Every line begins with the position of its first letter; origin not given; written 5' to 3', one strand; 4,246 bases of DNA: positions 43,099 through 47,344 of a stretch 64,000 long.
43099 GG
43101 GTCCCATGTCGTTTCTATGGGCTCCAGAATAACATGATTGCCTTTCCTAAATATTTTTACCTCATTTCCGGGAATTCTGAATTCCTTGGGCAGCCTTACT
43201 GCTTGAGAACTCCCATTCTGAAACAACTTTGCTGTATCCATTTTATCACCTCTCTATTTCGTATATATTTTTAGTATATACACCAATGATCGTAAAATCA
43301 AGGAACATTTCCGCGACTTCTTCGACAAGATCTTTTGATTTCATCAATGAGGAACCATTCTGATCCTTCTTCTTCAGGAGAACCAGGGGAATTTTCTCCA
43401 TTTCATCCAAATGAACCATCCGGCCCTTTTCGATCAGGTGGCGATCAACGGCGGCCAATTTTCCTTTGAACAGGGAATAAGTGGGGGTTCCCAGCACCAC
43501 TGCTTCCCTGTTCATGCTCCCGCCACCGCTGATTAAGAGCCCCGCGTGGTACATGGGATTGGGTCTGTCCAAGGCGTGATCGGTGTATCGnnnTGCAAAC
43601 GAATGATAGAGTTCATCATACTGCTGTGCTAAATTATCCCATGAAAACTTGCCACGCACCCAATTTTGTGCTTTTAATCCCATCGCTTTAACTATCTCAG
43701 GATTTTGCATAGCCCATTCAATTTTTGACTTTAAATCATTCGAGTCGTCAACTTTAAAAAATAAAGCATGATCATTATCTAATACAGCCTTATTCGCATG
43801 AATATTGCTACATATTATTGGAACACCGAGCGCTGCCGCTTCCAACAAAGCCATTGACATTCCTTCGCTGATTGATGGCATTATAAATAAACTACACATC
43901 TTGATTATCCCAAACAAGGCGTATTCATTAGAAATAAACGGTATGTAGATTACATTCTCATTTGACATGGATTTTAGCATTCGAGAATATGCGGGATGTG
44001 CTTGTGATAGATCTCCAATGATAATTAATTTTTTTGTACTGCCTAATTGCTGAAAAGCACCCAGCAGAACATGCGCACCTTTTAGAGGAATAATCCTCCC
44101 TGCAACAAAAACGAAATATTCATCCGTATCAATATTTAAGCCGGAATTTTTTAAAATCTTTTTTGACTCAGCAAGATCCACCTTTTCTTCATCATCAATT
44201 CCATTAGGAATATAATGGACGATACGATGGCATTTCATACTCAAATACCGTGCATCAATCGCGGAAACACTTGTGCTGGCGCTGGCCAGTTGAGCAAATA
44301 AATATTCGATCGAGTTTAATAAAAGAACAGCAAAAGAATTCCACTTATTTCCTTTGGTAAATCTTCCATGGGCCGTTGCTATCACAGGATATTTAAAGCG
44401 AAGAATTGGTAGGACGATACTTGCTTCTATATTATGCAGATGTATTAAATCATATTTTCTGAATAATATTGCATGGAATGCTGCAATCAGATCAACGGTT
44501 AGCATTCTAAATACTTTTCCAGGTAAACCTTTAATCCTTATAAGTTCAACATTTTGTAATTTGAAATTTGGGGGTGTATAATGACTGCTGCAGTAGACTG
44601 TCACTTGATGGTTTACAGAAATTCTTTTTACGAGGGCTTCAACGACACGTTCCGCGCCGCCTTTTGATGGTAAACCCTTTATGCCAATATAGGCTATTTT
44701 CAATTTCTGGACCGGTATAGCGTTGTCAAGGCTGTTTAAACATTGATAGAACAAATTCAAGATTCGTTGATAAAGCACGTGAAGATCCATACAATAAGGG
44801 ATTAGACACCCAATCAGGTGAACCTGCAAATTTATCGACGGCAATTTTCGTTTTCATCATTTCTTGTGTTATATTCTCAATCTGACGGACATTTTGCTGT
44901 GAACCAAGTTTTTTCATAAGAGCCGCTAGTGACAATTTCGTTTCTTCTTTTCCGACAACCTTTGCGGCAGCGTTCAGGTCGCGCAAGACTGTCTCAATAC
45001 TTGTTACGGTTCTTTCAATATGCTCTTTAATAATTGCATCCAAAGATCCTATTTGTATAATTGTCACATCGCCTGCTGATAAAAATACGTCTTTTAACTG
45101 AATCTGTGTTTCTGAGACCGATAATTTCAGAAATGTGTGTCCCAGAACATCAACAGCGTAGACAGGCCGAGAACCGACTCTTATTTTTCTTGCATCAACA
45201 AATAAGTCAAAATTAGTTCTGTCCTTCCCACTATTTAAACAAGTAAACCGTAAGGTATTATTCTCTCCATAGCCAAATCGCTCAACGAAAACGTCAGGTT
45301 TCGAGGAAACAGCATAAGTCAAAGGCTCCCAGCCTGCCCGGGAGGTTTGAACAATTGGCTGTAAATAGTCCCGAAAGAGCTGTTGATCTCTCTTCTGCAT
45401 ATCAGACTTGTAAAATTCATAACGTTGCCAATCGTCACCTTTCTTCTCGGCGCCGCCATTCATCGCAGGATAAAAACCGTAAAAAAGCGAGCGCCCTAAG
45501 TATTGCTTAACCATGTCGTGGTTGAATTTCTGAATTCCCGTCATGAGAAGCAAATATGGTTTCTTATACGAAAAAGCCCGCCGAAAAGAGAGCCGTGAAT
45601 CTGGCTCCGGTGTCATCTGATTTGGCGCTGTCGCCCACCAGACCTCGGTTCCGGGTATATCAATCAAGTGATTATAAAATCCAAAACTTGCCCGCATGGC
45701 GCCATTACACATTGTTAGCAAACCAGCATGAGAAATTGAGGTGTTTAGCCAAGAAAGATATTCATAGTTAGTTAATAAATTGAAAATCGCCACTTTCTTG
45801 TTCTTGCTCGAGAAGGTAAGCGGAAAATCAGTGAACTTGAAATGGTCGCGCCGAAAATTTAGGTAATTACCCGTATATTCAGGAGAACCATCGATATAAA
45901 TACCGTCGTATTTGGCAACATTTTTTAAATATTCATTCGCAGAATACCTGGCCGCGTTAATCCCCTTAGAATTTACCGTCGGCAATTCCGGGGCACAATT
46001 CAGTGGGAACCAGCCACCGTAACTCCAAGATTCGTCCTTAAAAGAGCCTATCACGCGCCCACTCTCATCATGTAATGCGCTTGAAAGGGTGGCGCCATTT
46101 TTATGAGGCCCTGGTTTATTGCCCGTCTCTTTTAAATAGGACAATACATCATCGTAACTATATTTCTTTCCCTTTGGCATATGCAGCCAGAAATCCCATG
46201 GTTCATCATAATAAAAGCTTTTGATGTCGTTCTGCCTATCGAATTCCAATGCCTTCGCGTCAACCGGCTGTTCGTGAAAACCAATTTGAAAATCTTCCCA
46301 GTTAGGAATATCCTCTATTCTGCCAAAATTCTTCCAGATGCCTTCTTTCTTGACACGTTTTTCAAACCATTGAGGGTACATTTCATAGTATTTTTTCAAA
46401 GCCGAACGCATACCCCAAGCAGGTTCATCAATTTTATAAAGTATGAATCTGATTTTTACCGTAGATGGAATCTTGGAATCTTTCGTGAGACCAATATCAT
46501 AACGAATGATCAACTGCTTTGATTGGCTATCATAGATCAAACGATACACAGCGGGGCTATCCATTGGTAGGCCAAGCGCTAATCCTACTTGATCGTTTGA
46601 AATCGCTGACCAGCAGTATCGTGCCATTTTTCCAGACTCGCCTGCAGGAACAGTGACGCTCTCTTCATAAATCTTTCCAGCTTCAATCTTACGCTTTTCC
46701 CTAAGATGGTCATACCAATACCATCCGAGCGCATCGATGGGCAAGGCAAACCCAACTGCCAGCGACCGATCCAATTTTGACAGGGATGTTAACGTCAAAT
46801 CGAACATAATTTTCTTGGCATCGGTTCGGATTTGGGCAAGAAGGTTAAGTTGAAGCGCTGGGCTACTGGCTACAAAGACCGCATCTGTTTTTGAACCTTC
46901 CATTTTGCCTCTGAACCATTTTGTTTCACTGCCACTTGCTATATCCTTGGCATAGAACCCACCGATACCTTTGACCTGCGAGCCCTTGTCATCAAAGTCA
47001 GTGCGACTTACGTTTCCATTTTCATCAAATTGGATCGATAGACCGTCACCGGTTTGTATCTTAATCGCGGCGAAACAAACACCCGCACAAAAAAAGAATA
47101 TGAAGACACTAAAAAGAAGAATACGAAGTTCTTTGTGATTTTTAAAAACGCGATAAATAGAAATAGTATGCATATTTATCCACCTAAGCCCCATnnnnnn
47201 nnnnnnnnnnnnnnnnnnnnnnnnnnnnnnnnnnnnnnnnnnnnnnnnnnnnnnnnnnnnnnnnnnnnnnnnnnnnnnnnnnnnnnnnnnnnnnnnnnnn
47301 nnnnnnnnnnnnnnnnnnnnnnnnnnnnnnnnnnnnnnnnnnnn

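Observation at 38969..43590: Junction island: three direct copies of the 3-prime end of a DUF354 gene, each preceded by inserted TA / abortive-infection-like cassettes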

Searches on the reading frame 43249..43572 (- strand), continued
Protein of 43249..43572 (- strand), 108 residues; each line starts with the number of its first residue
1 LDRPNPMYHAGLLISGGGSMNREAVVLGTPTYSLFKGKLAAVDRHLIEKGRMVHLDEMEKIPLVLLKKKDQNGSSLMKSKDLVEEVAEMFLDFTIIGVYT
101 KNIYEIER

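Call 58: search_protein_families(library=pfam, proteins=[L023:5846-6184:+, L023:6174-6587:+, L023:4955-5707:+, L029:10953-12398:+, L029:10486-10683:+, L020:1052-1627:+, L006:3239-3529:+, L006:3571-3918:+, L006:2424-2654:+, L006:2657-3100:+], max_evalue=0.01)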
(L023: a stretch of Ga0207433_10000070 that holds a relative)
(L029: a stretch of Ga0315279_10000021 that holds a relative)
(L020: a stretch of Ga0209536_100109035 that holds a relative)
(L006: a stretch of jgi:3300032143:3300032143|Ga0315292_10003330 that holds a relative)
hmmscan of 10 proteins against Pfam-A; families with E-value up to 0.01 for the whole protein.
L023:5846-6184:+ (113 aa): 2 families
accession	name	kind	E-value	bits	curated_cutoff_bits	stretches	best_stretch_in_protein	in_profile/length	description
PF18765.7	Polbeta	-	1.1e-09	38.8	26.9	1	25-113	7-91/93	Polymerase beta, Nucleotidyltransferase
PF01909.29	NTP_transf_2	-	4.1e-09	37.2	21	1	21-95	4-79/93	Nucleotidyltransferase domain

L023:6174-6587:+ (138 aa): 1 family
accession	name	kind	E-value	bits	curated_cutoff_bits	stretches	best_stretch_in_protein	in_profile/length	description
PF05168.19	HEPN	-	1.8e-26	93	22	1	11-127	3-112/117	HEPN domain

L023:4955-5707:+ (251 aa): 2 families
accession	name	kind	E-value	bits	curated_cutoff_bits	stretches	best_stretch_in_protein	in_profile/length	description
PF13578.12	Methyltransf_24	-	1.5e-08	35.9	26.3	1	136-251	2-98/105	Methyltransferase domain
PF01596.23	Methyltransf_3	-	1.4e-06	28.2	22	1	120-167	34-81/204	O-methyltransferase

L029:10953-12398:+ (482 aa): 6 families
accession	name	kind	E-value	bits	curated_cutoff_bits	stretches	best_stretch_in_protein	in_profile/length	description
PF03008.20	DUF234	-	2.6e-23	82.8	22.5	1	317-407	1-91/100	Archaea bacterial proteins of unknown function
PF01637.24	ATPase_2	-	8.7e-16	58.8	33.2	1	3-202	1-222/225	ATPase domain predominantly from Archaea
PF13191.12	AAA_16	-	9.8e-06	26.6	32.6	1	3-112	2-143/167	AAA ATPase domain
PF13401.12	AAA_22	-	1.2e-05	26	27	1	21-142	4-122/130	AAA domain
PF13173.12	AAA_14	-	1.7e-05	25.3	27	1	25-174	5-126/129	AAA domain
PF09339.16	HTH_IclR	-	0.0011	19.1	22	1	246-289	5-49/52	IclR helix-turn-helix domain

L029:10486-10683:+ (66 aa): 0 families

L020:1052-1627:+ (192 aa): 4 families
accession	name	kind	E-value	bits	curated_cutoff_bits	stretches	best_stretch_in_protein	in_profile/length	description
PF00132.30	Hexapep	-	5.1e-21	73.9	27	4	103-137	2-36/36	Bacterial transferase hexapeptide (six repeats)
PF14602.12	Hexapep_2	-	5.5e-14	52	27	2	35-67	2-32/34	Hexapeptide repeat of succinyl-transferase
PF25084.1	LbH_EIF2B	-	2.2e-09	37.7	54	1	5-84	27-104/105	EIF2B subunit epsilon LbH domain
PF25087.1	GMPPB_C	-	0.0099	16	39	0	34-64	10-40/110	GMPPB C-terminal domain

L006:3239-3529:+ (97 aa): 1 family
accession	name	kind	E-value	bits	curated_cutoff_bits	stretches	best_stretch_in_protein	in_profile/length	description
PF01954.22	AF2212-like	-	0.00077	20.3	21.6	1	2-48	3-47/59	AF2212-like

L006:3571-3918:+ (116 aa): 0 families

L006:2424-2654:+ (77 aa): 1 family
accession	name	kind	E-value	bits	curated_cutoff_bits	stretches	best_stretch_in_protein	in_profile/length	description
PF02604.26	PhdYeFM_antitox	-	4.9e-12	45.9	29.8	1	3-54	4-56/74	Antitoxin Phd_YefM, type II toxin-antitoxin system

L006:2657-3100:+ (148 aa): 1 family
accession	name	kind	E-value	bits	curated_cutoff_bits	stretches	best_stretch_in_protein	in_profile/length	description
PF01850.27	PIN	-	5.1e-14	53.4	23.6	1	2-129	1-118/120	PIN domain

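Call 73: find_homologous_proteins(query=P0002, max_evalue=1e-10)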
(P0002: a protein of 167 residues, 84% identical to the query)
Query P0002 (167 aa): 68 proteins with E <= 1e-10 among 90 candidates.
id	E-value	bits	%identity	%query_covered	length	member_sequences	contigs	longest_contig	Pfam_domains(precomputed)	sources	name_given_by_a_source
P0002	1.7e-106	371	100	100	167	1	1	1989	PF04007.18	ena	-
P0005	7.7e-63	229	90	69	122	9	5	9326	PF04007.18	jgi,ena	-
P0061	6.5e-57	210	62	90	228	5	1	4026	PF04007.18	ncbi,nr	ncbi:MAG: hypothetical protein BA865_03175 [Desulfobacterales bacterium S5133MH4]|nr:MAG: hypothetic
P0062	1.7e-55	205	60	90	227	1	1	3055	PF04007.18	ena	-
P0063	1.9e-55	205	62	90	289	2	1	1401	PF04007.18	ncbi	-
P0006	2.5e-55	205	61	90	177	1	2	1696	PF04007.18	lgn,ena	-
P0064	1.7e-53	199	60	90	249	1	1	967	PF04007.18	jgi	jgi:hypothetical protein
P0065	6.8e-52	193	61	90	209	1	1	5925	PF04007.18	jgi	-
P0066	4.2e-51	191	57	90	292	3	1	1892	PF04007.18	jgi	jgi:hypothetical protein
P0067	2.5e-50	188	59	91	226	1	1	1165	PF04007.18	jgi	jgi:hypothetical protein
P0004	9.0e-48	180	64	91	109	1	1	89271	PF04007.18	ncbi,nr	ncbi:MAG: DUF354 domain-containing protein [Deltaproteobacteria bacterium]|nr:DUF354 domain-containi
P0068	1.5e-47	179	56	91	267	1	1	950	PF04007.18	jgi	jgi:hypothetical protein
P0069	9.4e-46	173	52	94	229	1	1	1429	PF04007.18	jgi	-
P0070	8.0e-44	167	52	92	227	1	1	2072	PF04007.18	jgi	jgi:predicted glycosyltransferase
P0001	2.0e-38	150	86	51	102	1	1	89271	PF04007.18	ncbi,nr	ncbi:MAG: DUF354 domain-containing protein [Deltaproteobacteria bacterium]|nr:DUF354 domain-containi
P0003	1.3e-36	144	85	51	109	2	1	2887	PF04007.18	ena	-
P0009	1.5e-22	98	61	50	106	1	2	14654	PF04007.18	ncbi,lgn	-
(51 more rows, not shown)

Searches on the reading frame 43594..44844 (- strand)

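Call 10: search_protein_families(library=pfam, proteins=[window:43594-44844:-], max_evalue=0.01)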
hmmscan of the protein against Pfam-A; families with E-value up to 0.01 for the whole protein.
window:43594-44844:- (417 aa): 6 families
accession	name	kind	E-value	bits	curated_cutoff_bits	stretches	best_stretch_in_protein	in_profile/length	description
PF00534.26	Glycos_transf_1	-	7.5e-27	94.4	26.4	1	236-395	9-172/172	Glycosyl transferases group 1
PF13692.12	Glyco_trans_1_4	-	2e-20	73.9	27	1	245-381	4-142/142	Glycosyl transferases group 1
PF13439.12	Glyco_transf_4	-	4.4e-17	63.1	28.5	1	62-219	2-169/170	Glycosyltransferase Family 4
PF20706.3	GT4-conflict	-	4.4e-12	46.1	26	1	241-407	196-383/385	Family 4 Glycosyltransferase in conflict systems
PF13579.12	Glyco_trans_4_4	-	8.3e-09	36.4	29.7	1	62-215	1-158/158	Glycosyl transferase 4-like domain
PF13524.12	Glyco_trans_1_2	-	6.8e-06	26.5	25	1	326-409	60-142/144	Glycosyl transferase-like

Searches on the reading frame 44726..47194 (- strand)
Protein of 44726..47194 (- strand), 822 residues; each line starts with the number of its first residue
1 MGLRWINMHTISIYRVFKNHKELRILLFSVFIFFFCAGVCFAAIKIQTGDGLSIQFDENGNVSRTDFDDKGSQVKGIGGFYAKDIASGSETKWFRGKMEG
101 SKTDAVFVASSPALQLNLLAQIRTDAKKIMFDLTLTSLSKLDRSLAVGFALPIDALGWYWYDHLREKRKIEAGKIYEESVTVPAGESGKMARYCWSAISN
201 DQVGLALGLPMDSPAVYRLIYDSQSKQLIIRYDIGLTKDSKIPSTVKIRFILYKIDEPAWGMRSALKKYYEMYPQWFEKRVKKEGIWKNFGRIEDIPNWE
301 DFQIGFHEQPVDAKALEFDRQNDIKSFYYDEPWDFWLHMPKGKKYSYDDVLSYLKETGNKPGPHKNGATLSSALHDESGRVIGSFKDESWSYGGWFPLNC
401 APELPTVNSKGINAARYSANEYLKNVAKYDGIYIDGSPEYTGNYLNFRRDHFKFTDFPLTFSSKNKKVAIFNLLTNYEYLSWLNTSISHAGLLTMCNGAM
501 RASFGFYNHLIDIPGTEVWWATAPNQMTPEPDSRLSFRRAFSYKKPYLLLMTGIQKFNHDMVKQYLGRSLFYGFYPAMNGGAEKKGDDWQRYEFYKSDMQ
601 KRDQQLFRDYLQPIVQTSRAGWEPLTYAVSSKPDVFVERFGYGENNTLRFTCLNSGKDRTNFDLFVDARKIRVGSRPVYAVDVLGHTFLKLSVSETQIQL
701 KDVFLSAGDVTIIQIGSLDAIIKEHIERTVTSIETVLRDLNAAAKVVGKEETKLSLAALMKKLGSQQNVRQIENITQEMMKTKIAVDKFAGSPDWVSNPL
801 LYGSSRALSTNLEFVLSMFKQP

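Call 10: search_protein_families(library=pfam, proteins=[window:44729-47194:-], max_evalue=0.01)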
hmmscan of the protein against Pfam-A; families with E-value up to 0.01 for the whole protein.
window:44729-47194:- (822 aa): 0 families

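Call 62: find_encoding_contigs(protein=window:44726-47194:-, flank=10000, max_places=8)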
Protein window:44726-47194:- (822 aa): 10 contigs read that carry it; 1 place shown.
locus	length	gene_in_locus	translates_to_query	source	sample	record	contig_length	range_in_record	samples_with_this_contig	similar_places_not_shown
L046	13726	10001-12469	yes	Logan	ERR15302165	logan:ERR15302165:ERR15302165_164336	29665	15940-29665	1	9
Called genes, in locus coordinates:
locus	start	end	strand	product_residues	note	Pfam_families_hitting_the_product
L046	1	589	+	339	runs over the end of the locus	PF00535:Glycos_transf_2, PF10111:Glyco_tranf_2_2, PF13641:Glyco_tranf_2_3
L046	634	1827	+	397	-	-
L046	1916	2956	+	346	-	PF00535:Glycos_transf_2, PF13641:Glyco_tranf_2_3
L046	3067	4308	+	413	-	PF26337:Gtf3_C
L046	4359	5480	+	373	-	PF13579:Glyco_trans_4_4, PF13439:Glyco_transf_4, PF00534:Glycos_transf_1, PF13692:Glyco_trans_1_4, PF13524:Glyco_trans_1_2 (weak)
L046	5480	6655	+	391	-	PF01522:Polysacc_deac_1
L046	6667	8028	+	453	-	PF27533:CapK_C (weak)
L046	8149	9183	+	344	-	PF00534:Glycos_transf_1, PF13692:Glyco_trans_1_4, PF13524:Glyco_trans_1_2 (weak)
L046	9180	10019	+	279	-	PF00535:Glycos_transf_2, PF10111:Glyco_tranf_2_2 (faint), PF13641:Glyco_tranf_2_3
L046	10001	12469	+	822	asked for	-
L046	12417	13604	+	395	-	PF13439:Glyco_transf_4, PF13579:Glyco_trans_4_4, PF20706:GT4-conflict, PF00534:Glycos_transf_1, PF13692:Glyco_trans_1_4, PF13524:Glyco_trans_1_2 (weak)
